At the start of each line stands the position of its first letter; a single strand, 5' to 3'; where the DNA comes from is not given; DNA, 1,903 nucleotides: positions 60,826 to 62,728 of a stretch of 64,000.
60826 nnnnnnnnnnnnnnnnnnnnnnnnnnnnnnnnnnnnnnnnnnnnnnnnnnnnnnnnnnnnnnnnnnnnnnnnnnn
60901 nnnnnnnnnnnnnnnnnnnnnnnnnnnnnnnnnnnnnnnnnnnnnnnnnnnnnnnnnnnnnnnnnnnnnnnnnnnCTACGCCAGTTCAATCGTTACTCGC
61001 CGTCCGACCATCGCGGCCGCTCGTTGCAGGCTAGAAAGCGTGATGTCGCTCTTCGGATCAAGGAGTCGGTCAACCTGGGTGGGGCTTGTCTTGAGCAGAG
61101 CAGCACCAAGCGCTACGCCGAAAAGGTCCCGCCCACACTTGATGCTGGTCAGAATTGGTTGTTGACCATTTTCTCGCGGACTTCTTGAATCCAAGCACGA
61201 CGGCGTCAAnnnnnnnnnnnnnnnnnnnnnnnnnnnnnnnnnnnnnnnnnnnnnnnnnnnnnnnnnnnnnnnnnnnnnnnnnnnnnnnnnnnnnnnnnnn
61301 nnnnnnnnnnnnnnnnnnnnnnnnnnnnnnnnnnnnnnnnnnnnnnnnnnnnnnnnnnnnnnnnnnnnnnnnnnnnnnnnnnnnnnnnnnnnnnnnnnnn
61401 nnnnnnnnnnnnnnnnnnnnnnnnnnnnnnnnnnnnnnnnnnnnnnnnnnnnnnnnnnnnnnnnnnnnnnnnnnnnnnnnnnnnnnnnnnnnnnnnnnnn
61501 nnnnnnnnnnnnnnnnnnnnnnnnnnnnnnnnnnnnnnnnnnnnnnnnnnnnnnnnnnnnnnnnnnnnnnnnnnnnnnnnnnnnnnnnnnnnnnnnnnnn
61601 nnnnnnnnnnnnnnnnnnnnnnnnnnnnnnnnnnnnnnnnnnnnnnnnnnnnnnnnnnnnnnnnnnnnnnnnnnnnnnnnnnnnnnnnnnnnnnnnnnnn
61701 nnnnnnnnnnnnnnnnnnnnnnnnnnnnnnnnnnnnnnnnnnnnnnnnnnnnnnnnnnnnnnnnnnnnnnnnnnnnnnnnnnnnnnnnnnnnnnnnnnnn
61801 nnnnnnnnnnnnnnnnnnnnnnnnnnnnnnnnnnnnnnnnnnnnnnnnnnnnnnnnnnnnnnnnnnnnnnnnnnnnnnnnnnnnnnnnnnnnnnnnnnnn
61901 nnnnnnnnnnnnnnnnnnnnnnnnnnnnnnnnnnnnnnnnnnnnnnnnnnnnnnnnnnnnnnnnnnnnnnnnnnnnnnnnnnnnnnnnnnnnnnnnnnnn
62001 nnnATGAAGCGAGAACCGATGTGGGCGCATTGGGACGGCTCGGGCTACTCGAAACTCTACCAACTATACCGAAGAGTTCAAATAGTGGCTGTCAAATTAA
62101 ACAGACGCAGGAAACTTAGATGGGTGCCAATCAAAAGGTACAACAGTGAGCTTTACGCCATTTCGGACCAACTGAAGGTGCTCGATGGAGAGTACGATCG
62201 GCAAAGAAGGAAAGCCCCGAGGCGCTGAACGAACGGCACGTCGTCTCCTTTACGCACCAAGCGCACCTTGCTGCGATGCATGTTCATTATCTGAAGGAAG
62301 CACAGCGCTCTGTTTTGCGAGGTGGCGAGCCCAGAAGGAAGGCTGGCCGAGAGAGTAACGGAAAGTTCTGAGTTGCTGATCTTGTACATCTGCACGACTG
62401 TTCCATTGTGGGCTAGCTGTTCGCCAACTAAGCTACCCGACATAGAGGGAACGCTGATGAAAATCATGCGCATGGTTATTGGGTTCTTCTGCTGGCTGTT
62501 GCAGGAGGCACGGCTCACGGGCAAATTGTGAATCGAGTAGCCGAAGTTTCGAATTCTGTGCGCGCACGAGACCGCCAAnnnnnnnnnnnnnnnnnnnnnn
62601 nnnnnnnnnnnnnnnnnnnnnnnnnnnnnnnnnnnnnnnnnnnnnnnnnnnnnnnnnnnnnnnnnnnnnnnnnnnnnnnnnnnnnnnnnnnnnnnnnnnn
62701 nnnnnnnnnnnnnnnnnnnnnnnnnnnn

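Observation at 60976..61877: Zinc-ribbon/HEPN-like protein plus overlapping XRE-HTH gene: candidate toxin-antitoxin or abortive-infection pair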

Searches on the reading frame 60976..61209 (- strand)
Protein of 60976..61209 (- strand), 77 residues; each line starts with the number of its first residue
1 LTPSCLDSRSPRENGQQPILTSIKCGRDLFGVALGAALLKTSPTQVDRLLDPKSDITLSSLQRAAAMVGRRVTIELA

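Call 3: search_protein_families(library=pfam, proteins=[window:60976-61209:-], max_evalue=1)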
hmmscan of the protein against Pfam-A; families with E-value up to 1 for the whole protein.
window:60976-61209:- (77 aa): 1 family
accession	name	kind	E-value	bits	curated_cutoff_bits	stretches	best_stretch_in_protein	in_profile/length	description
PF08041.16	PetM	-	0.3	11.1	25.1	1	29-40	15-26/30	PetM family of cytochrome b6f complex subunit 7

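Call 4: search_protein_families(library=ncbifam, proteins=[window:60976-61209:-], max_evalue=1)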
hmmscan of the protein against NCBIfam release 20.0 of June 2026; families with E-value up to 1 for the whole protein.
window:60976-61209:- (77 aa): 0 families

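Call 5: search_protein_families(library=padloc, proteins=[window:60976-61209:-], max_evalue=1)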
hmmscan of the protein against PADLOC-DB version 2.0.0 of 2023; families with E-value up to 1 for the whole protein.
window:60976-61209:- (77 aa): 0 families

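Call 36: find_homologous_proteins(query=window:60976-61209:-, max_evalue=0.01)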
Query window:60976-61209:- (77 aa): 4607 proteins with E <= 0.01 among 4621 candidates; the best 120 are listed.
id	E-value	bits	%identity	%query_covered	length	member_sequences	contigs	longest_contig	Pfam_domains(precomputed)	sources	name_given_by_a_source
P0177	1.8e-13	68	98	53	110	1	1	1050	-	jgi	-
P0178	2.3e-13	68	95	53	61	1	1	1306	-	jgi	-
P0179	2.5e-13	68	95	53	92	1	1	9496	-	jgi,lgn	jgi:predicted XRE-type DNA-binding protein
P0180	2.7e-13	68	93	53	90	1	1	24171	-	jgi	jgi:antitoxin HicB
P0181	2.7e-13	68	95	53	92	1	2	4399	-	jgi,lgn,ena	jgi:predicted XRE-type DNA-binding protein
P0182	3.1e-13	67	95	53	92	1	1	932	-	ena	-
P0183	3.2e-13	67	95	53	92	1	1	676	-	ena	-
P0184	3.2e-13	67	95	53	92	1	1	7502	-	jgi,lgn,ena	-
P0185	3.3e-13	67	95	53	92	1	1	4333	-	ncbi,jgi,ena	-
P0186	3.3e-13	67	95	53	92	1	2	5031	-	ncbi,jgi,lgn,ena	-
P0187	3.4e-13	67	95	53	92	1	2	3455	-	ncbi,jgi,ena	-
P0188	3.4e-13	67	95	53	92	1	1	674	-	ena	-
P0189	3.4e-13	67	95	53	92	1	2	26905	-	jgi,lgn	jgi:antitoxin HicB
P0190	3.4e-13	67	95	53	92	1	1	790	-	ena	-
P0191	3.5e-13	67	95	53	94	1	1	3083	-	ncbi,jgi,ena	-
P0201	5.6e-13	67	93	53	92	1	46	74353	-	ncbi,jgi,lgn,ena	ncbi:MAG: Fis family transcriptional regulator [Bryobacteraceae bacterium]|jgi:predicted XRE-type DN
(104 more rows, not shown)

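Call 40: find_encoding_contigs(protein=P0179, flank=4000, max_places=3)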
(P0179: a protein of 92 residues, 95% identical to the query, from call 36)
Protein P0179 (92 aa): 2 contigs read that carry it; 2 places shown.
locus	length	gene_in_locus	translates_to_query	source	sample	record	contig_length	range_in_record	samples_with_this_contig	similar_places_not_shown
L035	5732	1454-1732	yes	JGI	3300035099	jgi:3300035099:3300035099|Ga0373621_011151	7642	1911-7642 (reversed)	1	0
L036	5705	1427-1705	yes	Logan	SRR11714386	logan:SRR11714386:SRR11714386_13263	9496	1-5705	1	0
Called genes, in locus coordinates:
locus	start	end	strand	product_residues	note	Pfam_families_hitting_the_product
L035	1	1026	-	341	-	PF02899:Phage_int_SAM_1, PF00589:Phage_integrase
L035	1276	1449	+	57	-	-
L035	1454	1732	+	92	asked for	-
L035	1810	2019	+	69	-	PF22180:RH3_dom (weak)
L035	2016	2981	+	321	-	PF10134:RPA (weak), PF04796:RepA_C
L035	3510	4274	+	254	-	PF00142:Fer4_NifH (faint), PF01656:CbiA, PF06564:CBP_BcsQ, PF07015:VirC1 (faint), PF09140:MipZ (weak), PF10609:ParA, PF13614:AAA_31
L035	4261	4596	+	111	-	-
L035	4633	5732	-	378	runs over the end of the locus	PF13506:Glyco_transf_21, PF00535:Glycos_transf_2, PF10111:Glyco_tranf_2_2 (weak), PF13641:Glyco_tranf_2_3, PF13632:Glyco_trans_2_3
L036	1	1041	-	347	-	?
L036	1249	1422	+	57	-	-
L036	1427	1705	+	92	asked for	-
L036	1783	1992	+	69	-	PF22180:RH3_dom (weak)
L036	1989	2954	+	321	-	PF10134:RPA (weak), PF04796:RepA_C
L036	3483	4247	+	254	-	PF00142:Fer4_NifH (faint), PF01656:CbiA, PF06564:CBP_BcsQ, PF07015:VirC1 (faint), PF09140:MipZ (weak), PF10609:ParA, PF13614:AAA_31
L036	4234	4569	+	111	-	-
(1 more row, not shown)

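Call 41: find_encoding_contigs(protein=P0201, flank=4000, max_places=6)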
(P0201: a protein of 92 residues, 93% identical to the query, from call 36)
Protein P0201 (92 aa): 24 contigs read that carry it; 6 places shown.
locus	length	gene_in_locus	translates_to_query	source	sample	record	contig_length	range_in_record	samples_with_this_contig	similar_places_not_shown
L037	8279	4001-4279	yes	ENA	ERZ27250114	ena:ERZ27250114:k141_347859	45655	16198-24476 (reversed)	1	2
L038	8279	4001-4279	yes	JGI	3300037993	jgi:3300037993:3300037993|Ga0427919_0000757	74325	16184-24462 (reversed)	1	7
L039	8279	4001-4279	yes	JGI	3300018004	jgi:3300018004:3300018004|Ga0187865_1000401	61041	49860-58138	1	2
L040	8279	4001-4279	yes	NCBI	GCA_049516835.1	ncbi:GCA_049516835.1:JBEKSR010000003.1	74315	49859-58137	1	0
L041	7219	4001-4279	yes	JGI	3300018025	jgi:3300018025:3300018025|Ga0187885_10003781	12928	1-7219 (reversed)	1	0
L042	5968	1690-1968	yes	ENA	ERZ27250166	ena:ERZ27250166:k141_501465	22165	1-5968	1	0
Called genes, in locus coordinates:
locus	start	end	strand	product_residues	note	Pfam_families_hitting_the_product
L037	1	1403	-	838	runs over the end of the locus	PF11897:DUF3417, PF00343:Phosphorylase, PF28476:GlgP_C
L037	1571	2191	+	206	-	PF01464:SLT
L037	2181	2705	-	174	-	PF02627:CMD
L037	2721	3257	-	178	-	PF00578:AhpC-TSA, PF08534:Redoxin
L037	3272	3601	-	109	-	PF01329:Pterin_4a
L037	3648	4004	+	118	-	PF05973:Gp49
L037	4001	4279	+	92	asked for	-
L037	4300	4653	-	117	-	PF00692:dUTPase, PF22769:DCD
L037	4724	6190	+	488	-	PF02511:Thy1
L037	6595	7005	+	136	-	-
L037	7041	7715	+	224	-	PF07690:MFS_1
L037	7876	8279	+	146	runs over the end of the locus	PF07690:MFS_1 (weak)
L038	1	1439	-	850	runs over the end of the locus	PF11897:DUF3417, PF00343:Phosphorylase, PF28476:GlgP_C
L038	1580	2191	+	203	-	PF01464:SLT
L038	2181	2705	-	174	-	PF02627:CMD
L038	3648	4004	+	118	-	PF05973:Gp49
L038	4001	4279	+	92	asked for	-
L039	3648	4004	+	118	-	PF05973:Gp49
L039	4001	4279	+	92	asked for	-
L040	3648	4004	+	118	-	PF05973:Gp49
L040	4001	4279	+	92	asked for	-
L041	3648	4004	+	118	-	PF05973:Gp49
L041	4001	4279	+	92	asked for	-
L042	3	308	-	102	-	?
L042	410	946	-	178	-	PF00578:AhpC-TSA, PF08534:Redoxin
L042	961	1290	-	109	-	PF01329:Pterin_4a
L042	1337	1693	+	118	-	PF05973:Gp49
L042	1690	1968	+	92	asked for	-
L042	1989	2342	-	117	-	PF00692:dUTPase, PF22769:DCD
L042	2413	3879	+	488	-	PF02511:Thy1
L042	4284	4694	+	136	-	-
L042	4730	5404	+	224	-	PF07690:MFS_1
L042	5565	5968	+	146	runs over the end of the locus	PF07690:MFS_1 (weak)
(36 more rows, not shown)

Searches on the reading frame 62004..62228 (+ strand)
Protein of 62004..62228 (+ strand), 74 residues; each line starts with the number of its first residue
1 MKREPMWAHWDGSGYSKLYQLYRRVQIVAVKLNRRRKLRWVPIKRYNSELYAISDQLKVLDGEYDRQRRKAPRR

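Call 58: search_protein_families(library=pfam, proteins=[window:62004-62228:+], max_evalue=0.1)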
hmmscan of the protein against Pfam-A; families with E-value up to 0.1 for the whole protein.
window:62004-62228:+ (74 aa): 0 families

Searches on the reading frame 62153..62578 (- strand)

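Call 58: search_protein_families(library=pfam, proteins=[window:62153-62578:-], max_evalue=0.1)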
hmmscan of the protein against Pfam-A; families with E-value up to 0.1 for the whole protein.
window:62153-62578:- (141 aa): 1 family
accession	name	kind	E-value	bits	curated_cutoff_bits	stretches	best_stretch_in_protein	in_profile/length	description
PF23764.1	Beta-barrel_GLAA-B_II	-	0.05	14.3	28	0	56-85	33-62/67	GLAA-B beta-barrel domain II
